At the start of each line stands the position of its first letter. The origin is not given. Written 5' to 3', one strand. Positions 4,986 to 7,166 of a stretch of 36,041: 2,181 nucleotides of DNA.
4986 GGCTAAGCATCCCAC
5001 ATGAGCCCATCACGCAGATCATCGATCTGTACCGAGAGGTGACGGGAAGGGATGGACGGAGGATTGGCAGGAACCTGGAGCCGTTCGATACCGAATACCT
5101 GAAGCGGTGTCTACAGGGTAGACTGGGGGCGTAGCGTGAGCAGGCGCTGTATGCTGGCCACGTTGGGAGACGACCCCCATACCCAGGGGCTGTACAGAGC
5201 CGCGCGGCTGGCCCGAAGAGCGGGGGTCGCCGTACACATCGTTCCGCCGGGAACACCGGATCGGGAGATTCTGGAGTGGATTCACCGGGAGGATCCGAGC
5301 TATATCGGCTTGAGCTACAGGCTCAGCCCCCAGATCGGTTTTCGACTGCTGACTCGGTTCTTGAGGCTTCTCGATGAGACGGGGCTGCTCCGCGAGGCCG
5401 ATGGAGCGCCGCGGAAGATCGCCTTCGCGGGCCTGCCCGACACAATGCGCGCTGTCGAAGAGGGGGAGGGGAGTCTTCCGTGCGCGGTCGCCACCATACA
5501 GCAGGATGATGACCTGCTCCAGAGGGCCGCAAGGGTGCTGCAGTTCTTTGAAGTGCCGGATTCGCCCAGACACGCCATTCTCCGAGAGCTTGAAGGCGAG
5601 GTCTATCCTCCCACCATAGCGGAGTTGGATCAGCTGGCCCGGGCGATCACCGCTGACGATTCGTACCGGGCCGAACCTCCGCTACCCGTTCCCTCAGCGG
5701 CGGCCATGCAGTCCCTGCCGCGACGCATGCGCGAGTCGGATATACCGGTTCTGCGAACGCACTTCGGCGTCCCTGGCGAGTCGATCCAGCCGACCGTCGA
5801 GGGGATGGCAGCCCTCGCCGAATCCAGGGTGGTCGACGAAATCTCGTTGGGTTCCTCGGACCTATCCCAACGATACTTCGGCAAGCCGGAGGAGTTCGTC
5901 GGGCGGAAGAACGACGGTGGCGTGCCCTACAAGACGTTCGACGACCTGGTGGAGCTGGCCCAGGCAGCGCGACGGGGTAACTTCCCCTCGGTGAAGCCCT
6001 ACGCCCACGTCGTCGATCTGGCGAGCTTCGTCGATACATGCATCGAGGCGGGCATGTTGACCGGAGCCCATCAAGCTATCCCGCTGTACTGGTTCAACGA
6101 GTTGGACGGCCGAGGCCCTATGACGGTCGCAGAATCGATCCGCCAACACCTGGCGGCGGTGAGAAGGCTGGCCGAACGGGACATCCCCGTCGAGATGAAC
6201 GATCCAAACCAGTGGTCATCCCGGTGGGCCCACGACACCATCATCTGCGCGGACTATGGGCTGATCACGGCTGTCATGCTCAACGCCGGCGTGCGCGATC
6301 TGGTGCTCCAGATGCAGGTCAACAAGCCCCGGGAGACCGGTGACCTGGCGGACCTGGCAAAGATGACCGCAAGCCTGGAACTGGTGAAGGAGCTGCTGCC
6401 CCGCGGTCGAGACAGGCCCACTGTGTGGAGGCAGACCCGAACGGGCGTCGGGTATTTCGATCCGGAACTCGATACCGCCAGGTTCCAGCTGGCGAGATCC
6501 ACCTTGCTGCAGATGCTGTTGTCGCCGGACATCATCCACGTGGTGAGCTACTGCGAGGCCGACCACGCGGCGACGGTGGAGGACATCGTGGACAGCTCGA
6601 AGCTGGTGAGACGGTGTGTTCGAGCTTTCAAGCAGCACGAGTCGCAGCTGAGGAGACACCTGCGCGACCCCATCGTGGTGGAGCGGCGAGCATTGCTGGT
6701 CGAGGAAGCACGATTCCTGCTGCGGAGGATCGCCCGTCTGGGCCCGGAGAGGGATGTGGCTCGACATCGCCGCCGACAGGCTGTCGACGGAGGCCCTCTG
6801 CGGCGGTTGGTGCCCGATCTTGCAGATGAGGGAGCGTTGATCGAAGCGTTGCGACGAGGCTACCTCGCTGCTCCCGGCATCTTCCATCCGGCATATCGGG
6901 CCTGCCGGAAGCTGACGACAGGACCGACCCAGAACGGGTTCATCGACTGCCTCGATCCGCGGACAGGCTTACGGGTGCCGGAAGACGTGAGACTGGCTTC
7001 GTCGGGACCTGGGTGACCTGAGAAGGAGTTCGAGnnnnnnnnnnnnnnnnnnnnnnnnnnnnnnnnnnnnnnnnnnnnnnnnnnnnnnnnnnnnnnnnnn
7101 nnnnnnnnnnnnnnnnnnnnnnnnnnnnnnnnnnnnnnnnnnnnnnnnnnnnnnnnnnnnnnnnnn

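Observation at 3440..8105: Compact operon: opine dehydrogenase + B12-domain fusion protein + Ddl-type ATP-grasp ligase, next to a SARP regulator and an IS21 scar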

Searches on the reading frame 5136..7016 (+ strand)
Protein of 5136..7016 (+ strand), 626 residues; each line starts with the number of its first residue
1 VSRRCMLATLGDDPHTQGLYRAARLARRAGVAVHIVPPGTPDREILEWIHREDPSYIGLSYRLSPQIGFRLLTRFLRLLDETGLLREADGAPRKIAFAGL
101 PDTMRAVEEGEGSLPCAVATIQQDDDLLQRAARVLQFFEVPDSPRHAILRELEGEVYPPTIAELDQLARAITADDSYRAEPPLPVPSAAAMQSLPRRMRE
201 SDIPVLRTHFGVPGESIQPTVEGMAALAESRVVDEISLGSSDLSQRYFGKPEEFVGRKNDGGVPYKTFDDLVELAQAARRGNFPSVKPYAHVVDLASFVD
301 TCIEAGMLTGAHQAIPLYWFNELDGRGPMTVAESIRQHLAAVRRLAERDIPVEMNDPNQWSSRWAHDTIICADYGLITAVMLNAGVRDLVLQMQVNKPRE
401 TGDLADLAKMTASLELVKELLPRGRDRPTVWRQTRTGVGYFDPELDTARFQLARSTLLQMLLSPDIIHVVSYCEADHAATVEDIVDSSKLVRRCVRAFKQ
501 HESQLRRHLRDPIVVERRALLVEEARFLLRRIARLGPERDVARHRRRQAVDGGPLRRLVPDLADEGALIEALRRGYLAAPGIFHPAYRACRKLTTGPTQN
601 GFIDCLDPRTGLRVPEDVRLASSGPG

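Call 7: search_protein_families(library=pfam, proteins=[window:5136-7016:+], max_evalue=0.01)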
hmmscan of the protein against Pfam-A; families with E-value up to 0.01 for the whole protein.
window:5136-7016:+ (626 aa): 1 family
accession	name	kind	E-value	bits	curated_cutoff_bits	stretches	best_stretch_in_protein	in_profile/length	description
PF02310.24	B12-binding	-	3.8e-05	23.9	32.1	1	4-67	2-65/121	B12 binding domain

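Call 8: search_protein_families(library=ncbifam, proteins=[window:5136-7016:+], max_evalue=0.01)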
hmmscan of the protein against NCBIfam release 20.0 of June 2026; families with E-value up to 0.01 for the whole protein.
window:5136-7016:+ (626 aa): 1 family
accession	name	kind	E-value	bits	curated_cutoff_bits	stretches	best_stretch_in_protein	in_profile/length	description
TIGR02054.1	MerD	equivalog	0.00033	21.1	103.65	0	412-507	15-104/120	mercuric resistance transcriptional repressor MerD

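Call 14: find_homologous_proteins(query=window:5136-7016:+)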
Query window:5136-7016:+ (626 aa): 782 proteins with E <= 0.001 among 8000 candidates; the best 120 are listed.
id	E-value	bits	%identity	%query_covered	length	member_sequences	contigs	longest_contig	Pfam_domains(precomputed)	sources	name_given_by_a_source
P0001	0.0e+0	1396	100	99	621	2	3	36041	-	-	-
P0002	0.0e+0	1092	78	100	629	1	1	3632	-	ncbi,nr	ncbi:MAG: hypothetical protein U9R72_05705 [Chloroflexota bacterium]|nr:hypothetical protein [Chloro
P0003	0.0e+0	1078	75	99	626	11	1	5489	PF02310.25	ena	-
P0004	0.0e+0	1077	77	100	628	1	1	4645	PF02310.25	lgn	-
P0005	0.0e+0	1067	75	100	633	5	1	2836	PF02310.25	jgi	jgi:hypothetical protein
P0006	0.0e+0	1045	75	99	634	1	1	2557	PF02310.25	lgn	-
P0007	0.0e+0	1034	75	99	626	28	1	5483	-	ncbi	-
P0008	0.0e+0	1016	72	99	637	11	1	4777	-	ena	-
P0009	7.9e-289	978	69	99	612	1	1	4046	-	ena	-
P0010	2.1e-287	973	76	91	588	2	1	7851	-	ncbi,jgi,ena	-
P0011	8.0e-285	964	75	92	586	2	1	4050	-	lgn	-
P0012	2.2e-284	963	66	100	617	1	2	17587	PF02310.25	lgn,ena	-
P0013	3.5e-284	962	75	92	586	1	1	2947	-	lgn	-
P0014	3.4e-269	913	65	99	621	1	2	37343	PF02310.25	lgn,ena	-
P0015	4.1e-262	889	63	100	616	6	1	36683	PF02310.25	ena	-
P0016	9.2e-262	888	63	99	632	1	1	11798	PF02310.25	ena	-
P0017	3.7e-257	873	63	100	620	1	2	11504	PF02310.25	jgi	-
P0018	3.0e-256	870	64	100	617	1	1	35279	PF02310.25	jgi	jgi:hypothetical protein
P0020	1.9e-246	838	60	99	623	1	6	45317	PF02310.25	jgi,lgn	jgi:hypothetical protein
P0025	2.3e-238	811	61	100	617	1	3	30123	PF02310.25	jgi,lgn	jgi:hypothetical protein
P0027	1.5e-235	802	59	98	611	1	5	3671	PF02310.25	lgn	-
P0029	1.7e-235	801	62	99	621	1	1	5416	PF02310.25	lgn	-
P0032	4.0e-234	797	57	99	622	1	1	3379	PF02310.25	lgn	-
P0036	9.2e-233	792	60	98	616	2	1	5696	PF02310.25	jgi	jgi:hypothetical protein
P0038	2.5e-231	788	57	99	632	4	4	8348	PF02310.25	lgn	-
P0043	1.5e-229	782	58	100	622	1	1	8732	PF02310.25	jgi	jgi:hypothetical protein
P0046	4.2e-228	777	59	99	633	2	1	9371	PF02310.25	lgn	-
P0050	1.2e-226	772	57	100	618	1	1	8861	PF02310.25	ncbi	-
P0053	1.4e-226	772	57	100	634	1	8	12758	PF02310.25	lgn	-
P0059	3.9e-225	767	57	99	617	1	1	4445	PF02310.25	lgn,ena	-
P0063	3.4e-224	764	58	99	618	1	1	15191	PF02310.25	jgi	jgi:hypothetical protein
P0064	4.9e-224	764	56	99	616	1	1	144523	PF02310.25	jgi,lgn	jgi:hypothetical protein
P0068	8.4e-222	756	57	99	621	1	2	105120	PF02310.25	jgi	jgi:hypothetical protein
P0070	3.4e-221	754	56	99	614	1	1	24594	PF02310.25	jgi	jgi:hypothetical protein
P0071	9.4e-221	753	54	100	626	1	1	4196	PF02310.25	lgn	-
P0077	2.1e-218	745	55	99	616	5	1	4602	PF02310.25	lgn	-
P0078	8.9e-217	740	59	99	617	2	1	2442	PF02310.25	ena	-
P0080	1.0e-215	736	56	99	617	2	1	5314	PF02310.25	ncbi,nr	ncbi:MAG TPA: hypothetical protein VLM40_05765 [Gemmata sp.]|nr:hypothetical protein [Gemmata sp.]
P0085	1.2e-212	726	54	99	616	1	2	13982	PF02310.25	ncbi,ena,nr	ncbi:MAG: cobalamin B12-binding domain-containing protein [Tissierellia bacterium]|nr:cobalamin B12-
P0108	1.1e-194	667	49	99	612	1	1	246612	PF02310.25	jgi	jgi:hypothetical protein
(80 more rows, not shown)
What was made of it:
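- Within itself the family is 50-78% identical across phyla (call 14).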

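Call 18: search_solved_structures(query=A1, max_evalue=1, show_alignments=2)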
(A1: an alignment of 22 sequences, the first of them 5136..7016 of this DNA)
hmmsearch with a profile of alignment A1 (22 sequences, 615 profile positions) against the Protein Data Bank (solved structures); distinct sequences matched with E-value up to 1: 3.
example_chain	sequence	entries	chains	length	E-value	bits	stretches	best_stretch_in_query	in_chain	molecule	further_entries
9r1o_A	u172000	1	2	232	0.015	17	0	488-563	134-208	sc-apCC-6-DPH-NR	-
4jgi_A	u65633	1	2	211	0.022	16.4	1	3-86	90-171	Putative uncharacterized protein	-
7od9_C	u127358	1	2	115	0.32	12.6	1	542-609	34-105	C-terminal domain of CheF from Methanococcus maripaludis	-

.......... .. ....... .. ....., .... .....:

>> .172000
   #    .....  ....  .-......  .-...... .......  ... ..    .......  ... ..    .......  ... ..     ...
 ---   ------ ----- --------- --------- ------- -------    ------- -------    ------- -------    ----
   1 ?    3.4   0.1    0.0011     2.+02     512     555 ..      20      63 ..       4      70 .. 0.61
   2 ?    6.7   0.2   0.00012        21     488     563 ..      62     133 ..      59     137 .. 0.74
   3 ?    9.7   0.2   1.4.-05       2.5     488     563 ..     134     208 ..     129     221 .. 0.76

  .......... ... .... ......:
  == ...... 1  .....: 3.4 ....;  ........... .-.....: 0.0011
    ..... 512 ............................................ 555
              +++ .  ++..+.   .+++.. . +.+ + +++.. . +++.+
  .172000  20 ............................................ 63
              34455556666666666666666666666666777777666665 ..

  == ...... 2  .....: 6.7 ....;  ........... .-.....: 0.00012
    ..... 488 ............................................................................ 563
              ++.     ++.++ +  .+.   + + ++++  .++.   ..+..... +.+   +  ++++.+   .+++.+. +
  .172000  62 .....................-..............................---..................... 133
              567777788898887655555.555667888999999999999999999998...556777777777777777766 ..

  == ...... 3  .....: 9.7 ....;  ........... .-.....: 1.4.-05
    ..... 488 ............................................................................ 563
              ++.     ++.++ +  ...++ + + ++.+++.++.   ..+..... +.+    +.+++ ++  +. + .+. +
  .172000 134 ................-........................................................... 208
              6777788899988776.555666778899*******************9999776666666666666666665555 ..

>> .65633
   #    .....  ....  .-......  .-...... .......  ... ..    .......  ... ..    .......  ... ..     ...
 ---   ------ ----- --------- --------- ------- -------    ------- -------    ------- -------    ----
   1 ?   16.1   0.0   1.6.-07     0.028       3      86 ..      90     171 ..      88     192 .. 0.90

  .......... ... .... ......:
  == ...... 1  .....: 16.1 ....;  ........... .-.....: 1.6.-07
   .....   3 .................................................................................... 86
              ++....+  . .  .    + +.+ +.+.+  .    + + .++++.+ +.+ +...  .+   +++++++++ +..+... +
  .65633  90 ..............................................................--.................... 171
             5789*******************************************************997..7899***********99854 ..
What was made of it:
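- Tried and rejected: It returned only a weak B12-domain hit, 4jgi (call 18).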

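Call 19: find_related_loci(query=A1, collection=genome_contigs, flank=10000)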
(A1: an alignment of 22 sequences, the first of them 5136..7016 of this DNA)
Query A1 (626 aa) in genome_contigs; peptide patterns used: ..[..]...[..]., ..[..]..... (x = any residue, [..] = any of these).
108 stretches matched a pattern; 75 encode a relative of the query (tblastn E <= 1e-3); 74 distinct loci.
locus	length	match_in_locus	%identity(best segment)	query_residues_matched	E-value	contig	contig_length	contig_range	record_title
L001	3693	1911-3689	76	1-589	0e+0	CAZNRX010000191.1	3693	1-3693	MAG TPA_asm: uncultured Anaerolineales bacterium isolate binchicken_co17_270 genome assembly, contig: NODE_43582_length_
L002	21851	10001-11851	57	1-620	0e+0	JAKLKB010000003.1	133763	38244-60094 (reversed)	MAG: Myxococcota bacterium isolate MAG.451 MAG.451-scaffold_177, whole genome shotgun sequence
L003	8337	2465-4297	57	1-621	0e+0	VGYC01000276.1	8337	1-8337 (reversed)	MAG: Planctomycetota bacterium isolate K_Offshore_120m_mx_222 K_Offshore_120m_mx_222_Ga0194131_10015302, whole genome sh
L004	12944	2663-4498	58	1-620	0e+0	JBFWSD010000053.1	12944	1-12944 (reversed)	MAG: Gemmataceae bacterium isolate CA_2019_TPBF_221 NODE_20759_length_12944_cov_2.594133_TPBF, whole genome shotgun sequ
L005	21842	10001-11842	62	1-620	0e+0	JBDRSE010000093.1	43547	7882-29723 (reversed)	MAG: bacterium isolate MEGAHIT-group-3.13 k141_362825, whole genome shotgun sequence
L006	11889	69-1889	59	5-621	0e+0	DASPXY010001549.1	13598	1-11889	MAG TPA_asm: Gemmataceae bacterium isolate SMAG_U11579 k141_485631, whole genome shotgun sequence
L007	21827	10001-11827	57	1-621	0e+0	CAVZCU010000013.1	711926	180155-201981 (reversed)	MAG: uncultured Gemmataceae bacterium isolate MFD00822.bin.2.119 genome assembly, contig: contig_31318, whole genome sho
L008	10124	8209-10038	53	1-622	0e+0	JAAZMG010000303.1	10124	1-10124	MAG: Tissierellia bacterium isolate AS23ysBPME_332 327470_AS23, whole genome shotgun sequence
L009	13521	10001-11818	52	3-620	0e+0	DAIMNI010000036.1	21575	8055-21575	MAG TPA_asm: Tissierellia bacterium isolate CTOTU40211 NODE_1681_length_21575_cov_3.924303, whole genome shotgun sequenc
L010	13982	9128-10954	54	1-621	0e+0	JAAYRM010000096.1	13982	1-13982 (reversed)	MAG: Tissierellia bacterium isolate AS23ysBPME_194 108966_AS23, whole genome shotgun sequence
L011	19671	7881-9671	50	1-611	0e+0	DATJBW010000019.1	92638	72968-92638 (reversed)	MAG TPA_asm: Flavobacterium sp. isolate SMAG_U15364 k141_110086, whole genome shotgun sequence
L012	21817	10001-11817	55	1-621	0e+0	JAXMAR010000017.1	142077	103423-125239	MAG: Gemmataceae bacterium isolate STL-PLA15 C1.191.fa-17, whole genome shotgun sequence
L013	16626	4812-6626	52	1-621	0e+0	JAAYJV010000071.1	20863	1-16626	MAG: Candidatus Hydrogenedens sp. isolate AS10tlH2TH_339 154628_AS10, whole genome shotgun sequence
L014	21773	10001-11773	52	1-607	0e+0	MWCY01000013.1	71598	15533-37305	MAG: Candidatus Hydrogenedentes bacterium ADurb.Bin170 BWY07_contig000013, whole genome shotgun sequence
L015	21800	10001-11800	52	1-614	0e+0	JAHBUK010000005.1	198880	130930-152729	MAG: Flavobacteriales bacterium isolate ACE_BAC31 BAC31_5, whole genome shotgun sequence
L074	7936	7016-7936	33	5-361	2e-42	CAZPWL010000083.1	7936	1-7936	MAG TPA_asm: uncultured Anaerolineaceae bacterium isolate SRP192927_co7_611 genome assembly, contig: NODE_19957_length_7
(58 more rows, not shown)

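Call 29: predict_structure(alignment_id=A1)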
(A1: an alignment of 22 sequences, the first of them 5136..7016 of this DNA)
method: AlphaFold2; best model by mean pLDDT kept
length: 626 residues; sequences in the alignment: 22
mean_pLDDT: 89.0   pTM: 0.88
mean pLDDT of the five models: 89.0, 86.8, 86.5, 86.3, 86.1
residues with pLDDT >= 90: 400; 70-90: 180; 50-70: 43; < 50: 3
segments of 3 or more residues with pLDDT < 50: none
pLDDT, mean of each block of 10 residues (from residue 1): 86 77 85 83 93 95 88 96 95 94 89 92 81 92 90 85 97 95 94 95 95 91 97 94 88 84 92 95 91 89 94 86 74 92 96 74 78 95 97 89 95 97 92 91 92 98 97 87 97 98 97 98 96 76 60 88 92 81 61 77 83 87 62
secondary structure, 60 per line:
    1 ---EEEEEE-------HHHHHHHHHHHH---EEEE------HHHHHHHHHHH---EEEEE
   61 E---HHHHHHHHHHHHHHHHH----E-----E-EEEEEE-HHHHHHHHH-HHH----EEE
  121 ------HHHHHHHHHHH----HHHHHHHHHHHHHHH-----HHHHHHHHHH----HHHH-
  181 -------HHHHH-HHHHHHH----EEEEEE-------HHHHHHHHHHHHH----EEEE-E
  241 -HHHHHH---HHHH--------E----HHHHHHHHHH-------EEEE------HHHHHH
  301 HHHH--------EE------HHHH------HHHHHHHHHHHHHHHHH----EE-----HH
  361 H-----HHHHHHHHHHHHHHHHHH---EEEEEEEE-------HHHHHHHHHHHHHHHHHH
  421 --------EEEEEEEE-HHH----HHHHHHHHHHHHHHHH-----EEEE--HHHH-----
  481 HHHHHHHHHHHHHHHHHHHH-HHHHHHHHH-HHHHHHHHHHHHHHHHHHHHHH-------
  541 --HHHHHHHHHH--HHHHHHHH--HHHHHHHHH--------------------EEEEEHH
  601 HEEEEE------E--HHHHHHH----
elements in order: E4-9 H17-28 E32-35 H42-52 E56-61 H65-81 E94-99 H101-109 E118-120 H127-137 H142-156 H162-171 H176-179 H188-192 H194-200 E205-210 H218-230 E235-238 H242-247 H251-254 H268-277 E285-288 H295-304 H321-324 H331-347 H367-384 E388-395 H403-420 E429-436 H445-460 E466-469 H472-475 H481-500 H502-510 H512-533 H543-552 H555-562 H565-573 E594-598 E602-606 H616-622
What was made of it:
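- On Glutamate-mutase-type adenosylcobalamin isomerases (B12-binding PF02310 + Met_asp_mut_E PF06368): AF2 model pLDDT 89 (call 29).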

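Call 32: fold_search(model_id=the predicted structure, library=pdb)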
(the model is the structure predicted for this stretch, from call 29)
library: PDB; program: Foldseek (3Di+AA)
matches with E <= 10: 1388; with E <= 0.001: 46
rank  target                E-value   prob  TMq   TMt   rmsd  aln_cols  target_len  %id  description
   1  1cb7_B                2.0e-11  1.00  0.49  0.62  13.2       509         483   12  GLUTAMATE MUTASE FROM CLOSTRIDIUM COCHLEARIUM RECONSTITUTED WITH METHYL-COBALAMIN (released 2000-02-28)
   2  6h9e_B                5.4e-11  1.00  0.49  0.62  13.1       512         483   12  Structure of glutamate mutase reconstituted with homo-coenzyme B12 (released 2019-08-14)
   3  9q1a_C                4.3e-09  1.00  0.42  0.50  19.5       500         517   12  Open state of lysine 5,6-aminomutase from Thermoanaerobacter tengcongensis (released 2025-09-03)
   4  1xrs_A                8.6e-09  1.00  0.42  0.50  20.3       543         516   11  Crystal structure of Lysine 5,6-Aminomutase in complex with PLP, cobalamin, and 5'-deoxyadenosine (released 2004-11-09)
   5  8t0v_A                1.7e-08  1.00  0.40  0.47  21.5       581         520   13  Closed state of lysine 5,6-aminomutase from Thermoanaerobacter tengcongensis (released 2024-07-03)
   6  6oxc_A                2.9e-08  1.00  0.33  0.28  19.6       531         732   15  Structure of Mycobacterium tuberculosis methylmalonyl-CoA mutase with adenosyl cobalamin (released 2019-11-13)
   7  3kow_B                3.2e-08  1.00  0.43  0.37   6.2       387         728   14  Crystal Structure of ornithine 4,5 aminomutase backsoaked complex (released 2010-01-26)
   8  6oxd_A                5.0e-08  1.00  0.34  0.30  18.6       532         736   16  Structure of Mycobacterium tuberculosis methylmalonyl-CoA mutase with adenosyl cobalamin (released 2019-11-13)
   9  8gju_K                5.8e-08  1.00  0.37  0.34  13.8       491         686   15  Crystal structure of human methylmalonyl-CoA mutase (MMUT) in complex with methylmalonic acidemia type A protein (MMAA (released 2023-08-09)
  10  3kow_A                6.1e-08  1.00  0.42  0.37  10.4       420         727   13  Crystal Structure of ornithine 4,5 aminomutase backsoaked complex (released 2010-01-26)
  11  3kp1_A                7.1e-08  1.00  0.41  0.36  10.6       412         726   12  Crystal structure of ornithine 4,5 aminomutase (Resting State) (released 2010-01-26)
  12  4xc8_B                9.7e-08  1.00  0.35  0.24  21.0      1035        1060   10  Isobutyryl-CoA mutase fused with bound butyryl-CoA, GDP, and Mg and without cobalamin (apo-IcmF/GDP) (released 2015-02-11)
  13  8gju_H                1.1e-07  1.00  0.39  0.36  14.0       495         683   15  Crystal structure of human methylmalonyl-CoA mutase (MMUT) in complex with methylmalonic acidemia type A protein (MMAA (released 2023-08-09)
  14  3kp0_A                1.2e-07  1.00  0.43  0.47   6.2       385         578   14  Crystal Structure of ORNITHINE 4,5 AMINOMUTASE in complex with 2,4-diaminobutyrate (DAB) (Aerobic) (released 2010-01-26)
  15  8dyj                  1.7e-07  1.00  0.36  0.32  16.7       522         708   14  Crystal structure of human methylmalonyl-CoA mutase in complex with ADP and cob(II)alamin (released 2023-07-12)
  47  3tye_A                1.1e-03  1.00  0.29  0.61   6.6       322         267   13  Dihydropteroate Synthase in complex with DHP-STZ (released 2012-03-14)
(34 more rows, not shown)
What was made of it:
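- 5136..7016 (+): Fused B12-binding domain + GlmE-like TIM barrel (626 aa): putative adenosylcobalamin-dependent mutase, clade 1. Foldseek top hit is glutamate mutase E 1cb7_B (E 2e-11, TM 0.62 on the target), followed by lysine and ornithine aminomutases and methylmalonyl-CoA mutase (calls 29, 32).
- On Glutamate-mutase-type adenosylcobalamin isomerases (B12-binding PF02310 + Met_asp_mut_E PF06368): The N-terminal domain matches small B12 subunits with TM 0.75-0.79 (call 32). All hits with E at or below 1e-5 are adenosylcobalamin isomerases (call 32).
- Closest known: Glutamate mutase GlmS/GlmE with GlmL/MutL. Same: GlmE is the best structural match (call 32).
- Best fold match is GlmE, followed by other adenosylcobalamin isomerases (call 32). 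GlmE is the best fold match (call 32). A pterin-binding TIM barrel (dihydropteroate synthase 3tye) appears among the low-ranked fold matches (call 32). All top fold matches are adenosylcobalamin isomerases, with E-values 1e-8 to 1e-11 against 1e-3 for the pterin barrel (call 32).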

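Call 33: search_protein_families(library=pfam, alignment_id=A1, max_evalue=10)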
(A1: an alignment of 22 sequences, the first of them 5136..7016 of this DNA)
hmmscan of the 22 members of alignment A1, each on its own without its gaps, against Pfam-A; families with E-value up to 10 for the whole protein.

A. member 1, window:5136-7016:+ (626 aa): 4 families
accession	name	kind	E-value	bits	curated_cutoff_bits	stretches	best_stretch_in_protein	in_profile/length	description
PF02310.24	B12-binding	-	3.8e-05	23.9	32.1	1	4-67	2-65/121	B12 binding domain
PF20004.4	fvmX6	-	0.027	14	27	1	289-342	241-293/349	FtsH ternary system domain X6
PF13439.12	Glyco_transf_4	-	0.083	13.4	28.5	1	20-81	9-70/170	Glycosyltransferase Family 4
PF19129.5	DUF5812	-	0.19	12.4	25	1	467-496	101-130/140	Family of unknown function (DUF5812)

B. families by the number of members that match (of 22 scanned): 9 families
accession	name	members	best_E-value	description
PF02310.24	B12-binding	19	1.4e-07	B12 binding domain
PF20004.4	fvmX6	1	0.027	FtsH ternary system domain X6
PF13439.12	Glyco_transf_4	1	0.083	Glycosyltransferase Family 4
PF04473.18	DUF553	1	0.1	Transglutaminase-like domain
PF06368.17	Met_asp_mut_E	1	0.12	Methylaspartate mutase E chain (MutE)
PF11868.13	DUF3388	1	0.15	Protein of unknown function (DUF3388)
PF19129.5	DUF5812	1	0.19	Family of unknown function (DUF5812)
PF02295.23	z-alpha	1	0.24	Adenosine deaminase z-alpha domain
PF02821.22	Staphylokinase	1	0.26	Staphylokinase/Streptokinase family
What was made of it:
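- On Glutamate-mutase-type adenosylcobalamin isomerases (B12-binding PF02310 + Met_asp_mut_E PF06368): The Pfam B12-binding hit of the window protein is below the gathering score (23.9 against 32.1), but 19 of 22 members hit the model (calls 7, 33).
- No methyl-donor enzymes or DNA-binding domains are present (calls 7, 33).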
